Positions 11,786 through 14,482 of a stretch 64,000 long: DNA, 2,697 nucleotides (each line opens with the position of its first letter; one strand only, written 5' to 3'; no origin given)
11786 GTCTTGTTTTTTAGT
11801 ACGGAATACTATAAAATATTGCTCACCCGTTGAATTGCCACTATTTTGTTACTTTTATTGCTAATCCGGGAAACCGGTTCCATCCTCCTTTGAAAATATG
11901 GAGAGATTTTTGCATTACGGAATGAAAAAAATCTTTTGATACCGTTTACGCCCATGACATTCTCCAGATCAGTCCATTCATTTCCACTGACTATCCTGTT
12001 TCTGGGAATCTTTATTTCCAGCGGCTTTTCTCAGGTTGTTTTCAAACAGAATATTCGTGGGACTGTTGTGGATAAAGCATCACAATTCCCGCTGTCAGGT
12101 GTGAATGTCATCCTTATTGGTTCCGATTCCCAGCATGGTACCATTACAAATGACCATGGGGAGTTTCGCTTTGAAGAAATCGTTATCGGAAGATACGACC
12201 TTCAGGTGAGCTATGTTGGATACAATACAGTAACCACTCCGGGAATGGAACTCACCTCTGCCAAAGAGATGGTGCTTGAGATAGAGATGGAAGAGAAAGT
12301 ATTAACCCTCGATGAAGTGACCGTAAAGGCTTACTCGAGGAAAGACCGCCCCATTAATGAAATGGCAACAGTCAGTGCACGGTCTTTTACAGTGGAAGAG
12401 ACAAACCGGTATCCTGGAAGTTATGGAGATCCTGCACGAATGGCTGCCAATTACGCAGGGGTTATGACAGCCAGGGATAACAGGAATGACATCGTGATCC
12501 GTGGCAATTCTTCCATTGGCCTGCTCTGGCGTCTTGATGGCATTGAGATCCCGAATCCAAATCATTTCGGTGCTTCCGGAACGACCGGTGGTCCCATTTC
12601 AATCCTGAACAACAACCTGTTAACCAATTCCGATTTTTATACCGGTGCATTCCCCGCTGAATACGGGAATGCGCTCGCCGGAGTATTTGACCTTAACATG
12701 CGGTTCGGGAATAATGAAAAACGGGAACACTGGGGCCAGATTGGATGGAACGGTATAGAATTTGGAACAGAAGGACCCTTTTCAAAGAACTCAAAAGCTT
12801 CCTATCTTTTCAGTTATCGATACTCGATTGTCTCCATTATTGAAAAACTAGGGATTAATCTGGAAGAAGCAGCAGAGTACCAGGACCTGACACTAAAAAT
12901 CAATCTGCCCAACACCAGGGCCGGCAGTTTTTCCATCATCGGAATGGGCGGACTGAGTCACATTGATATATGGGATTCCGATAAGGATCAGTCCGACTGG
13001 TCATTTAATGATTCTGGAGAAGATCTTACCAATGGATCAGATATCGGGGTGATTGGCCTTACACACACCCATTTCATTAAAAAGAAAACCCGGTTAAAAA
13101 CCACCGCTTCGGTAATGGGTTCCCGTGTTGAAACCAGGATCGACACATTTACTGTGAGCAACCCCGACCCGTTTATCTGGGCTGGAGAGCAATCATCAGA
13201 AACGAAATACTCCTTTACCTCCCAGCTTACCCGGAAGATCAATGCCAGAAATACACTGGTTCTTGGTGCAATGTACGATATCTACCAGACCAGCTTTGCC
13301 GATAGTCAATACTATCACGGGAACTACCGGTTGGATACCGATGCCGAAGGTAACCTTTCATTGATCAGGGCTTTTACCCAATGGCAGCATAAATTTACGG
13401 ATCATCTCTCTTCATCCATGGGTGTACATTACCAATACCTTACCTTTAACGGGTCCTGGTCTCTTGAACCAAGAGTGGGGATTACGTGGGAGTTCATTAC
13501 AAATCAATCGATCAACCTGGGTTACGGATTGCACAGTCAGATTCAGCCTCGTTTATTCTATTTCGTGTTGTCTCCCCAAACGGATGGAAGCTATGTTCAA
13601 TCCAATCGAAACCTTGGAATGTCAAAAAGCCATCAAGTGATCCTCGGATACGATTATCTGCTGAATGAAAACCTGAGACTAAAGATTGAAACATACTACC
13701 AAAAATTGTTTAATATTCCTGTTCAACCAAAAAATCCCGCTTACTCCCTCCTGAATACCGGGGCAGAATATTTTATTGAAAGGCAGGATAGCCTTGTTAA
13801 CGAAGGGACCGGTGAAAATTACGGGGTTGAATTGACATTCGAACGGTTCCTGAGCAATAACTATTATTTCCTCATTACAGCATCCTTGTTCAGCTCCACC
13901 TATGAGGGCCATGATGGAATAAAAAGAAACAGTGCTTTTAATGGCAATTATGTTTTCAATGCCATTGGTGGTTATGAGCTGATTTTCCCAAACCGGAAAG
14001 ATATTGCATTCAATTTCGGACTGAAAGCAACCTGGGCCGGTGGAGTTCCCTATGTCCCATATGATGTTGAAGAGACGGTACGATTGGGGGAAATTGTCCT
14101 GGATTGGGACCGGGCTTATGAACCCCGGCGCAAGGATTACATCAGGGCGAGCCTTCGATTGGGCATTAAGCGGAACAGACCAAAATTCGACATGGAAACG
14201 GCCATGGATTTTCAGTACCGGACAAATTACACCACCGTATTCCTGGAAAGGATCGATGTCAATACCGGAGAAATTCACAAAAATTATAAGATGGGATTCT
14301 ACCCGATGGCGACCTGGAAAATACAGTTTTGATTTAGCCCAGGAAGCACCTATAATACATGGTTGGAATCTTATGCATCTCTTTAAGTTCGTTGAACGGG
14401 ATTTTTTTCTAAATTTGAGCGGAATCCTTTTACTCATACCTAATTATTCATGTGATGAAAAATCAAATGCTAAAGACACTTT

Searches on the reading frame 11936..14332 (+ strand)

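Call 7: search_protein_families(library=ncbifam, proteins=[window:11936-14332:+], max_evalue=0.00001)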
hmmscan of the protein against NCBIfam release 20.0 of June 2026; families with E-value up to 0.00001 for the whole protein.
window:11936-14332:+ (798 aa): 0 families

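Call 42: search_protein_families(library=pfam, proteins=[window:11936-14332:+], max_evalue=0.01)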
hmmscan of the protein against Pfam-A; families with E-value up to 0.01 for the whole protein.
window:11936-14332:+ (798 aa): 4 families
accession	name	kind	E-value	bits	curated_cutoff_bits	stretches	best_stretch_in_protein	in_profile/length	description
PF13620.12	CarboxypepD_reg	-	1.3e-16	61.1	32.3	1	40-118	2-81/82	Carboxypeptidase regulatory-like domain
PF13715.12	CarbopepD_reg_2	-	3.8e-16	59.3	32.2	1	40-130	1-88/88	CarboxypepD_reg-like domain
PF07715.20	Plug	-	0.00011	23.1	23.9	1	148-250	9-107/107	TonB-dependent Receptor Plug Domain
PF17210.9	SdrD_B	-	0.0085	16.7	29.7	0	48-101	19-74/112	SdrD B-like domain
